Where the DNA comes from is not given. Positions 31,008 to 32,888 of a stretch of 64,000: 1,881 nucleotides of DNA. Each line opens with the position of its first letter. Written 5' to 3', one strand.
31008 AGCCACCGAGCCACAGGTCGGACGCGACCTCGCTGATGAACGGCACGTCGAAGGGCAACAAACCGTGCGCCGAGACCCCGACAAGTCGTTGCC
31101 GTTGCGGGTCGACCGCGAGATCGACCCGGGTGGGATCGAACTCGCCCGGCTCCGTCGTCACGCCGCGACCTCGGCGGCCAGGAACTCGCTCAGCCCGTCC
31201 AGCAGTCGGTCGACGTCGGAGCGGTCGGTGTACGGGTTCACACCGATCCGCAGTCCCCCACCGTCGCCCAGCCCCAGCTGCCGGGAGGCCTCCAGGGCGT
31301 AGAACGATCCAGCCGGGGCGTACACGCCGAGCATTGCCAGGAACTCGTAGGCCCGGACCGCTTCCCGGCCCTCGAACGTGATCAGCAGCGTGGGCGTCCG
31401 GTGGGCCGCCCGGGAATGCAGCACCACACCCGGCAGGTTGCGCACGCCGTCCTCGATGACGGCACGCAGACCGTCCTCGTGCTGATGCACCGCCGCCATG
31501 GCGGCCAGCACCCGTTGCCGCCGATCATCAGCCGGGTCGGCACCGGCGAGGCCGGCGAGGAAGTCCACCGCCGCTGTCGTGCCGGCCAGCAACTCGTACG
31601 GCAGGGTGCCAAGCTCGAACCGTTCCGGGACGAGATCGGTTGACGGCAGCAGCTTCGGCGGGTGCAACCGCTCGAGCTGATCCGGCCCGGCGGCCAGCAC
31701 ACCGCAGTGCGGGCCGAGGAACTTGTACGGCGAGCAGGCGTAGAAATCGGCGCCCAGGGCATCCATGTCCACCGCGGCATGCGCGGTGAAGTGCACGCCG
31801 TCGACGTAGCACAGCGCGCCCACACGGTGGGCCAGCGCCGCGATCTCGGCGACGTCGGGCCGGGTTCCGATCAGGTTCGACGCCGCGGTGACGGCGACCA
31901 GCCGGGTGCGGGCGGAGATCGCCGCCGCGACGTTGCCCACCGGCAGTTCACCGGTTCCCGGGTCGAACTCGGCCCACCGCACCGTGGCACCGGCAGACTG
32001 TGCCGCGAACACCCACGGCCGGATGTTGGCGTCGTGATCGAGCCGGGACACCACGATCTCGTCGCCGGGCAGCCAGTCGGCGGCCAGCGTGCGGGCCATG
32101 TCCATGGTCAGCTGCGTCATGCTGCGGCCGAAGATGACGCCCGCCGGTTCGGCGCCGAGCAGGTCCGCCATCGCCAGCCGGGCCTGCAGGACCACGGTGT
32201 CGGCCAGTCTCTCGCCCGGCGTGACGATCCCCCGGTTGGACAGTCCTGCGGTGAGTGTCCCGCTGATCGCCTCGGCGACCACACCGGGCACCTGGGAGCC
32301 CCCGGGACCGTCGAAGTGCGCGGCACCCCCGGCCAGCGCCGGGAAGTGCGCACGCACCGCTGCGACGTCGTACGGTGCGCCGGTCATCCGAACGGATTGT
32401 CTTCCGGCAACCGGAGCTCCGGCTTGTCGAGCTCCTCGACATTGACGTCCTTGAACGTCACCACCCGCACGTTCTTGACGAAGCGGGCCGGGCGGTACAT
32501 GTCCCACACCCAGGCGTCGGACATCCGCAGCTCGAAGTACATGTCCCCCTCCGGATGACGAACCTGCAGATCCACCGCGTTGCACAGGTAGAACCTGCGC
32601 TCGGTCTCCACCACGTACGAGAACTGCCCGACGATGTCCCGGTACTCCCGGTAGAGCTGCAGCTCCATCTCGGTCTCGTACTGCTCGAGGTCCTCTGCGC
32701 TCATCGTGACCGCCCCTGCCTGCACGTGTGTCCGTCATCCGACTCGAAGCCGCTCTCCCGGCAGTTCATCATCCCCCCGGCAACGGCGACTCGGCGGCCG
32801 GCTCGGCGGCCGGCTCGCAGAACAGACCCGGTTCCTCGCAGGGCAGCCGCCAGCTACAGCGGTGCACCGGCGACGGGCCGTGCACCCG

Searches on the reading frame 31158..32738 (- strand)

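Call 50: search_protein_families(library=pfam, proteins=[window:31158-32738:-], max_evalue=0.00001)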
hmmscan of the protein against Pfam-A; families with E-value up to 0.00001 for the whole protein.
window:31158-32738:- (526 aa): 2 families
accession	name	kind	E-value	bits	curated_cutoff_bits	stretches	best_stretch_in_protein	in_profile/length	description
PF00266.25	Aminotran_5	-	7.6e-51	173.6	21.5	1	142-512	3-371/371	Aminotransferase class-V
PF01053.26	Cys_Met_Meta_PP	-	2.4e-06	26.8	27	1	225-349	91-208/381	Cys/Met metabolism PLP-dependent enzyme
